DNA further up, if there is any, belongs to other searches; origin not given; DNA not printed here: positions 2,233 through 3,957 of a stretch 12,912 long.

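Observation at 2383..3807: MORC/MutL-type GHKL ATPase encoded next to a 5mC methyltransferase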

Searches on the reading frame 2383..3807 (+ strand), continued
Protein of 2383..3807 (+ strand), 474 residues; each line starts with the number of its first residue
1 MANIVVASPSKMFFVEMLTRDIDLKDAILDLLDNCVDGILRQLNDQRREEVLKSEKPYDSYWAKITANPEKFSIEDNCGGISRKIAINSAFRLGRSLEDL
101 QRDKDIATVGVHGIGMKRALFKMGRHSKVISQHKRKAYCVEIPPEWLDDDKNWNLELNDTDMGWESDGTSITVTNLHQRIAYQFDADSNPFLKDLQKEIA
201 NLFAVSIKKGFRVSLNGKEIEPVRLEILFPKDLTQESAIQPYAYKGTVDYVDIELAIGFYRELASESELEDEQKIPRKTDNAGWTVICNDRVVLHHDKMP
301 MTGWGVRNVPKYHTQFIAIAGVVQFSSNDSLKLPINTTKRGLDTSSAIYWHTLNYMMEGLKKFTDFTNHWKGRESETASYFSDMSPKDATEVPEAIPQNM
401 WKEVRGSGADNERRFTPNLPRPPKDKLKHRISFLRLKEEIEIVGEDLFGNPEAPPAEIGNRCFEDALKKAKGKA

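Call 29: get_annotated_region(hit=H1, flank=6000)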
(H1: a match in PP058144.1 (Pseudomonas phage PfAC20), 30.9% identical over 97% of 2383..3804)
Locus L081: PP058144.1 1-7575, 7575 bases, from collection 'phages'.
description: Pseudomonas phage PfAC20, complete genome.
organism: Pseudomonas phage PfAC20 (NCBI taxid 3113643)
taxonomy: Viruses; Monodnaviria; Loebvirae; Hofneiviricota; Faserviricetes; Tubulavirales; Inoviridae
host: Pseudomonas aeruginosa 20-0447; source: -; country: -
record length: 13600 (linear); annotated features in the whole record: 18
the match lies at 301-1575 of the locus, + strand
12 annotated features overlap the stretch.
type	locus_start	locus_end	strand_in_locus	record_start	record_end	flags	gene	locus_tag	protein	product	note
CDS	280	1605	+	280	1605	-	-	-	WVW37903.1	ATP-binding protein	ORF1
CDS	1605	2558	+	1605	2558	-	-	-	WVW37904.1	hypothetical protein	ORF2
CDS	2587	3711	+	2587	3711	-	-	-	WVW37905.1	cytosine-specific methyltransferase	ORF3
CDS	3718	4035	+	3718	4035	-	-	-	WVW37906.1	hypothetical protein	ORF4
CDS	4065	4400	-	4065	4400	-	-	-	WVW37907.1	hypothetical protein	ORF5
CDS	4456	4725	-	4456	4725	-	-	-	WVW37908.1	repressor DNA binding protein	ORF6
CDS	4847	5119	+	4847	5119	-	-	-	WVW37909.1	excisionase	ORF7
CDS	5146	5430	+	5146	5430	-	-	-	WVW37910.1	DUF5447 family protein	ORF8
CDS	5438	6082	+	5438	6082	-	-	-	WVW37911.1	DNA cytosine methyltransferase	ORF9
CDS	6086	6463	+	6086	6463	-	-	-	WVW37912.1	hypothetical protein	ORF10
CDS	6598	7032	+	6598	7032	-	-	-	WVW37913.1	helix destabilizing protein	ORF11; helix destabilizing protein of bacteriophage Pf1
CDS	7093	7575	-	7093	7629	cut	-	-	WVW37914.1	hypothetical protein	ORF12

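Call 30: get_annotated_region(hit=H2, flank=6000)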
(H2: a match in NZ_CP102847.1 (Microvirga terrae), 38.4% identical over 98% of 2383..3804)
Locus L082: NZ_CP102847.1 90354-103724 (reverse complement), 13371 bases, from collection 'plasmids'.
description: Microvirga terrae strain R24 plasmid pR24_2, complete sequence
organism: Microvirga terrae (NCBI taxid 2740529)
taxonomy: Bacteria; Pseudomonadota; Alphaproteobacteria; Hyphomicrobiales; Methylobacteriaceae; Microvirga; Microvirga terrae
host: -; source: soil,soil; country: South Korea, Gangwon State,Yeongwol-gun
typing (MOB-suite, as given by PLSDB): non-mobilizable
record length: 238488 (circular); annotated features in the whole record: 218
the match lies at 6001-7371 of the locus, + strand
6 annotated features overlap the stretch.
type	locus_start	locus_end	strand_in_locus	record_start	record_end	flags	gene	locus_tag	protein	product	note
CDS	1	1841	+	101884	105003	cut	drmD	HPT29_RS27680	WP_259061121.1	DISARM system SNF2-like helicase DrmD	-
CDS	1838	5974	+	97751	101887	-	-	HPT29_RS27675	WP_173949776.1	type IIL restriction-modification enzyme MmeI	-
CDS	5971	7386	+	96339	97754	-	-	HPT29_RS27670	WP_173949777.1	ATP-binding protein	-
CDS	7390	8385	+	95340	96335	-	-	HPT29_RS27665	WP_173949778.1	O-methyltransferase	-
CDS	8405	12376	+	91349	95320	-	drmA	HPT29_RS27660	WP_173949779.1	DISARM system helicase DrmA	-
CDS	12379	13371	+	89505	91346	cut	-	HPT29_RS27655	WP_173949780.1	DUF1998 domain-containing protein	-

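Call 31: predict_structure(alignment_id=A1)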
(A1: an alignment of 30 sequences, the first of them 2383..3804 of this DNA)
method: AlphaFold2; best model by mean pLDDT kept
length: 474 residues; sequences in the alignment: 30
mean_pLDDT: 85.5   pTM: 0.80
mean pLDDT of the five models: 85.5, 85.2, 84.0, 83.0, 82.1
residues with pLDDT >= 90: 216; 70-90: 201; 50-70: 49; < 50: 8
segments of 3 or more residues with pLDDT < 50: 429-431
pLDDT, mean of each block of 10 residues (from residue 1): 58 80 89 90 77 84 98 95 82 66 77 70 93 90 88 87 83 96 95 96 94 98 93 87 94 95 81 59 89 90 87 86 92 76 88 94 93 87 92 94 78 93 66 68 89 85 84 65
secondary structure, 60 per line:
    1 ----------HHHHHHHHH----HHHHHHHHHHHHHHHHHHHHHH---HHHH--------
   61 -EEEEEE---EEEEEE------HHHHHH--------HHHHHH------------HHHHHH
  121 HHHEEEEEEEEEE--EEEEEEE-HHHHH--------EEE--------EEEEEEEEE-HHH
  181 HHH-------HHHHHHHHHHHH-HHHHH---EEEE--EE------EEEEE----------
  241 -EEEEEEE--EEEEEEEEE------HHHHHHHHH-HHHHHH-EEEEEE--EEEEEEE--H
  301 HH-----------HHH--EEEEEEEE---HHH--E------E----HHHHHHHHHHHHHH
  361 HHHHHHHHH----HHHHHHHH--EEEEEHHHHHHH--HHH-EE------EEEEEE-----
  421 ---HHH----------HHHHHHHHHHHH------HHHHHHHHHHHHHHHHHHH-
elements in order: H11-19 H24-45 H49-52 E62-67 E71-76 H83-88 H97-102 H115-123 E124-133 E136-142 H144-148 E157-159 E168-176 H178-183 H191-202 H204-208 E212-215 E226-230 E242-248 E251-259 H266-274 H276-281 E283-288 E291-297 E319-326 H347-369 H374-381 E384-388 H389-395 E410-415 H437-448 H455-473

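Call 42: search_solved_structures(query=A1, max_evalue=1, show_alignments=3)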
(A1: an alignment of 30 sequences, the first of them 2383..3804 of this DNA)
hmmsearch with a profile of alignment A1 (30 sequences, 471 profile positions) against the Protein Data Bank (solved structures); distinct sequences matched with E-value up to 1: 0.

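Call 59: find_related_loci(query=A1, collection=viral_contigs, flank=6000)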
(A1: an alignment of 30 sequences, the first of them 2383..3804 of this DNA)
Query A1 (474 aa) in viral_contigs; peptide patterns used: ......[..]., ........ (x = any residue, [..] = any of these).
102 stretches matched a pattern; 72 encode a relative of the query (tblastn E <= 1e-3); 71 distinct loci.
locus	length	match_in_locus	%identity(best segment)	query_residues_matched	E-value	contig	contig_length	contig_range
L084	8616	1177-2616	50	7-472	9e-141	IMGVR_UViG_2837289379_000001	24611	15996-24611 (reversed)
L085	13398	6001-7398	45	5-471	1e-126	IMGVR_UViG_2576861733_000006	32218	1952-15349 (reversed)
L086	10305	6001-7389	48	1-470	5e-125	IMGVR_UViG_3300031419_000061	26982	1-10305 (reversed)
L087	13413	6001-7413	44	1-471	3e-125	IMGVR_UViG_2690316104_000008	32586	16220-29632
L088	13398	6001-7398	45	5-471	3e-123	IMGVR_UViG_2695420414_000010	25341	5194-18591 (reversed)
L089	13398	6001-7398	45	5-471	5e-123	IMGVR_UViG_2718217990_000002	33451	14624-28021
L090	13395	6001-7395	45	5-471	8e-123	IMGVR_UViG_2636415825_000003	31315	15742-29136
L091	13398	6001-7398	45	5-471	8e-123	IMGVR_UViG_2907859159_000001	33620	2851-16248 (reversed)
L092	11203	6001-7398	45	5-471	2e-122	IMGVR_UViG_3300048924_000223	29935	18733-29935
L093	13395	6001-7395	45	5-471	3e-122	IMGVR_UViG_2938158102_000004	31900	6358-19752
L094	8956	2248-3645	45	5-471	2e-122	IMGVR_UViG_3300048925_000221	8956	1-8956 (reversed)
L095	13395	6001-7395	45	5-471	2e-122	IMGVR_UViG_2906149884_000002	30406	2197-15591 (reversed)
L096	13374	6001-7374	44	7-471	4e-122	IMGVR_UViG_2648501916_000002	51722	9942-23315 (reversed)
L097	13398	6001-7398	45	5-471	5e-122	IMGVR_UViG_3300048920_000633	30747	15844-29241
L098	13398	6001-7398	45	5-471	5e-122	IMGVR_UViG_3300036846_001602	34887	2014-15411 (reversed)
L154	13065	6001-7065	27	9-386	5e-33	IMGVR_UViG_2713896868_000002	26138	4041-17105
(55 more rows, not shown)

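Call 69: search_protein_families(library=pfam, alignment_id=A3, max_evalue=0.00001)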
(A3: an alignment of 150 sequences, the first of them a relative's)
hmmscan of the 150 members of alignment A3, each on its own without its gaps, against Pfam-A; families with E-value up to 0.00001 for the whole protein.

A. member 1, L045:12955-13461:- (169 aa): 0 families

B. families by the number of members that match (of 150 scanned): 110 families (the first 25 are shown)
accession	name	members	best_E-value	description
PF03852.21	Vsr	9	6.1e-32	DNA mismatch endonuclease Vsr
PF06175.17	MiaE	7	4.2e-82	tRNA-(MS[2]IO[6]A)-hydroxylase (MiaE)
PF00361.26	Proton_antipo_M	5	4e-87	NADH:quinone oxidoreductase/Mrp antiporter, TM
PF13245.12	AAA_19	5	8.2e-12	AAA domain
PF13304.12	AAA_21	4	1.4e-41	AAA domain, putative AbiEii toxin, Type IV TA system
PF00580.27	UvrD-helicase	4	1.2e-32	UvrD/REP helicase N-terminal domain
PF13361.12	UvrD_C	4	1.2e-24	UvrD-like helicase C-terminal domain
PF00583.31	Acetyltransf_1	4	1.1e-18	Acetyltransferase (GNAT) family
PF13508.13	Acetyltransf_7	4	7.1e-17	Acetyltransferase (GNAT) domain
PF13538.12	UvrD_C_2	4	8.3e-11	UvrD-like helicase C-terminal domain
PF13673.13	Acetyltransf_10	4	3.1e-10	Acetyltransferase (GNAT) domain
PF07690.21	MFS_1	3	5.5e-34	Major Facilitator Superfamily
PF00730.31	HhH-GPD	3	7.7e-15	HhH-GPD superfamily base excision DNA repair protein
PF00005.33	ABC_tran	2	2.5e-31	ABC transporter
PF01010.25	Proton_antipo_C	2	2.7e-27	NADH-dehyrogenase subunit F, TMs, (complex I) C-terminus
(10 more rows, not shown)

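Call 72: search_protein_families(library=pfam, proteins=[L154:5965-7707:+, L036:5225-6862:+, L049:1021-2850:+, L081:280-1602:+, L081:1605-2555:+, L083:8976-10397:+, L083:10397-11386:+, L082:5971-7383:+, L082:7390-8382:+, L038:4611-6221:+], max_evalue=0.01)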
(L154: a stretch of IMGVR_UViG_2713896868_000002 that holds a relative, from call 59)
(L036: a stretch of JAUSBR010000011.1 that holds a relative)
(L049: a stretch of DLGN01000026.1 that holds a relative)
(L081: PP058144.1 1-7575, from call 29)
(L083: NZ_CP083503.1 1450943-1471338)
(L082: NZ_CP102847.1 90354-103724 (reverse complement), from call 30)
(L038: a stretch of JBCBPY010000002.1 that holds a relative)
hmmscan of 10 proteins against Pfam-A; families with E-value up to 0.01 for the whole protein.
L154:5965-7707:+ (581 aa): 1 family
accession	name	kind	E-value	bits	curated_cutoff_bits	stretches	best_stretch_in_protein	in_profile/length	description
PF13589.12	HATPase_c_3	-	9.4e-08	32.6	25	1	27-157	2-119/137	Histidine kinase-, DNA gyrase B-, and HSP90-like ATPase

L036:5225-6862:+ (546 aa): 3 families
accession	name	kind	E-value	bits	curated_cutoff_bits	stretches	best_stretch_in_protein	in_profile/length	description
PF09509.15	Hypoth_Ymh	-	7.3e-34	116.6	25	1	424-540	3-119/119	Protein of unknown function (Hypoth_ymh)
PF13589.12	HATPase_c_3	-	3.2e-06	27.7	25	1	32-146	5-106/137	Histidine kinase-, DNA gyrase B-, and HSP90-like ATPase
PF02518.31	HATPase_c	-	0.0034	18.2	26.4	1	34-123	6-85/111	Histidine kinase-, DNA gyrase B-, and HSP90-like ATPase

L049:1021-2850:+ (610 aa): 1 family
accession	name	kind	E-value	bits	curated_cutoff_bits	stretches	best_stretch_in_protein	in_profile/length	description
PF13589.12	HATPase_c_3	-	5.7e-09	36.5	25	1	56-180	6-117/137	Histidine kinase-, DNA gyrase B-, and HSP90-like ATPase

L081:280-1602:+ (441 aa): 1 family
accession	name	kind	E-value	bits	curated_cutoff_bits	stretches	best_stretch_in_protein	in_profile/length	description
PF13589.12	HATPase_c_3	-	2.6e-10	40.9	25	1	27-142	5-110/137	Histidine kinase-, DNA gyrase B-, and HSP90-like ATPase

L081:1605-2555:+ (317 aa): 1 family
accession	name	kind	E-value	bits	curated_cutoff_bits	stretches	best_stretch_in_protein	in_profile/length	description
PF20553.4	Methyltransf_35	-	8e-86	288.6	27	1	2-315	1-307/309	Putative O-methyltransferase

L083:8976-10397:+ (474 aa): 1 family
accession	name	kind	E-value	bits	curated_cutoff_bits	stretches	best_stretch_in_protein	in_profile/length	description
PF13589.12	HATPase_c_3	-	2.6e-08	34.4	25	1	30-159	6-121/137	Histidine kinase-, DNA gyrase B-, and HSP90-like ATPase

L083:10397-11386:+ (330 aa): 1 family
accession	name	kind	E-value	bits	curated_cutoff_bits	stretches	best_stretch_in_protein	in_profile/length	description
PF20553.4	Methyltransf_35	-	4.6e-85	286.1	27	1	3-328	2-307/309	Putative O-methyltransferase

L082:5971-7383:+ (471 aa): 2 families
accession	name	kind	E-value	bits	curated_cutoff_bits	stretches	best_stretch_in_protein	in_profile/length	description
PF13589.12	HATPase_c_3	-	5.3e-09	36.7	25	1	28-132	3-98/137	Histidine kinase-, DNA gyrase B-, and HSP90-like ATPase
PF02518.31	HATPase_c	-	0.005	17.7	26.4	0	31-128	5-97/111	Histidine kinase-, DNA gyrase B-, and HSP90-like ATPase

L082:7390-8382:+ (331 aa): 1 family
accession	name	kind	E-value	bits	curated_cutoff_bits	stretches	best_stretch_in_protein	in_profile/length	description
PF20553.4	Methyltransf_35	-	1.2e-80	271.6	27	1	4-330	3-308/309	Putative O-methyltransferase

L038:4611-6221:+ (537 aa): 1 family
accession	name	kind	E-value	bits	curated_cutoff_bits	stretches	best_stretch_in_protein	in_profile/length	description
PF13589.12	HATPase_c_3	-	2.1e-08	34.7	25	1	62-196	4-118/137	Histidine kinase-, DNA gyrase B-, and HSP90-like ATPase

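Call 77: search_protein_families(library=pfam, proteins=[L018:9549-15293:-, L045:103-5256:+, L077:399-5006:+, L008:861-4187:-, L062:9379-12414:+, L063:11806-14931:-, L010:3610-6537:-], max_evalue=0.0001)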
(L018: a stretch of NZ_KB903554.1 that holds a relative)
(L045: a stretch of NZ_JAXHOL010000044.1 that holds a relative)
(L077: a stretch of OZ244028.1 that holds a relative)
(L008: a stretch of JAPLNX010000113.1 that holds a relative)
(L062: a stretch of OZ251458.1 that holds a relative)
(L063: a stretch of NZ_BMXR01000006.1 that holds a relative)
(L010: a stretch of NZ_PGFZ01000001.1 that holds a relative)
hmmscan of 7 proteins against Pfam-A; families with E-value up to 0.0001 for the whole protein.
L018:9549-15293:- (1915 aa): 2 families
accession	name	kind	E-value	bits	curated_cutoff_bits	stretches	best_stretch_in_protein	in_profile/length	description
PF13585.12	CHU_C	-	9.6e-17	61.3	27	1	1824-1894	3-72/86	CHU_C Type IX secretion signal domain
PF19081.6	Ig_7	-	1.8e-06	28.6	27.3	0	1132-1169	10-47/84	Ig-like domain CHU_C associated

L045:103-5256:+ (1718 aa): 2 families
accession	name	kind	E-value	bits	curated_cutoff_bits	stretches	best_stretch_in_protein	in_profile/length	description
PF00353.25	HemolysinCabind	-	2.4e-77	254.7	23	8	1473-1506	2-35/36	RTX calcium-binding nonapeptide repeat (4 copies)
PF06594.17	HCBP_related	-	1.7e-58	194.8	21.4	4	963-1001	1-40/42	Haemolysin-type calcium binding protein related domain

L077:399-5006:+ (1536 aa): 2 families
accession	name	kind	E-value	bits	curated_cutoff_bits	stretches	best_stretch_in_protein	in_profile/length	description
PF02985.28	HEAT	-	3e-06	27.4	23.5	0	1397-1420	4-27/31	HEAT repeat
PF25199.1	nSTAND_NTPase5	-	2.6e-05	24.5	34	0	251-350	20-119/145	Novel STAND NTPase 5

L008:861-4187:- (1109 aa): 0 families

L062:9379-12414:+ (1012 aa): 5 families
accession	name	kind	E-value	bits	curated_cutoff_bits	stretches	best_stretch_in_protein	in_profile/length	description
PF18766.7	SWI2_SNF2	-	3.9e-25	89.2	26.7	1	287-528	1-196/221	SWI2/SNF2 ATPase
PF04851.21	ResIII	-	2.5e-16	60.4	22.5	1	284-432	4-143/164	Type III restriction enzyme, res subunit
PF04313.20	HSDR_N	-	2e-12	47.8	25.1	1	118-211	107-197/198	Type I restriction enzyme R protein N terminus (HSDR_N)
PF00270.35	DEAD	-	1.6e-11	44.6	26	1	304-490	13-166/167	DEAD/DEAH box helicase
PF22679.2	T1R_D3-like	-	3e-11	44.4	27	1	660-703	102-145/158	Type I restriction enzyme subunit R domain 3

L063:11806-14931:- (1042 aa): 12 families
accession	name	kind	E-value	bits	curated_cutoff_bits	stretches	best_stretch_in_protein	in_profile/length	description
PF00384.28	Molybdopterin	-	8e-71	239.3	24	1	383-814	1-352/353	Molybdopterin oxidoreductase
PF01568.27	Molydop_binding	-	1e-27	96.8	26.8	1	898-1003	1-110/110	Molydopterin dinucleotide binding domain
PF13510.11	Fer2_4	-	1.6e-24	86.2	22.8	1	108-184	3-82/82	2Fe-2S iron-sulfur cluster binding domain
PF10588.14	NADH-G_4Fe-4S_3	-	8e-17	60.9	27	1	190-229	1-40/40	NADH-ubiquinone oxidoreductase-G iron-sulfur binding region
PF04879.21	Molybdop_Fe4S4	-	1.2e-15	57.6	22.7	1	327-377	2-52/55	Molybdopterin oxidoreductase Fe4S4 domain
PF12838.12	Fer4_7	-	3.5e-08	34.2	27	1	255-312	1-51/52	4Fe-4S dicluster domain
PF00037.32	Fer4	-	2.1e-06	27.7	21.1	1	297-312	6-21/24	4Fe-4S binding domain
PF22117.2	Fer4_Nqo3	-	2.4e-05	24.9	27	1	248-314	3-66/67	NADH-quinone oxidoreductase subunit 3, ferredoxin-like domain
PF13183.11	Fer4_8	-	3.3e-05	24.8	27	1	253-311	2-66/68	4Fe-4S dicluster domain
PF13237.11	Fer4_10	-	3.8e-05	24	25.5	1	251-310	4-53/53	4Fe-4S dicluster domain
PF14697.11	Fer4_21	-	5.1e-05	23.8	35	1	252-312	4-54/59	4Fe-4S dicluster domain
PF13187.11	Fer4_9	-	9.2e-05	22.8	27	1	255-311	1-49/52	4Fe-4S dicluster domain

L010:3610-6537:- (976 aa): 1 family
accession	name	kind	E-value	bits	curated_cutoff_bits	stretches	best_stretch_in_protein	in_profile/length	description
PF04860.17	Phage_portal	-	7.1e-12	45.6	39.1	1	195-476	62-321/321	Phage portal protein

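Call 88: search_protein_representatives(alignment_id=A1)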
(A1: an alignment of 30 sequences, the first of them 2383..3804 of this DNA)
Query: 30 sequences, 471 profile positions. Proteins with E-value up to 0.001 (for the whole library): 2430; up to 1e-10: 1691; up to 1e-30: 989. The best 150 are listed.
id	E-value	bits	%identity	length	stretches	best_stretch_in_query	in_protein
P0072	3.3e-212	721.9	-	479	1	3-469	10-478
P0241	3.0e-186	636.3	-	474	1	1-468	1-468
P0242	4.6e-178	609.4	-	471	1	4-470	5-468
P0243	2.3e-173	593.9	-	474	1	2-468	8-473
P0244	1.0e-172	591.7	-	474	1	3-469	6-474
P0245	2.1e-171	587.4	-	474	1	3-468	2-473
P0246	1.6e-170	584.5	-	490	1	3-468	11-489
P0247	5.0e-170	582.9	-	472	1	3-470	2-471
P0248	5.8e-168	576.0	-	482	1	2-470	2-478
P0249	2.1e-167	574.2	-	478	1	5-469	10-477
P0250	6.2e-166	569.3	-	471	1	3-469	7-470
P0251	1.0e-164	565.3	-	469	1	3-466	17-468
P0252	3.6e-164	563.5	-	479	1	3-469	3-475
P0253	4.5e-163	559.9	-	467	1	4-469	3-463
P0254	7.7e-163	559.1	-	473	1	2-469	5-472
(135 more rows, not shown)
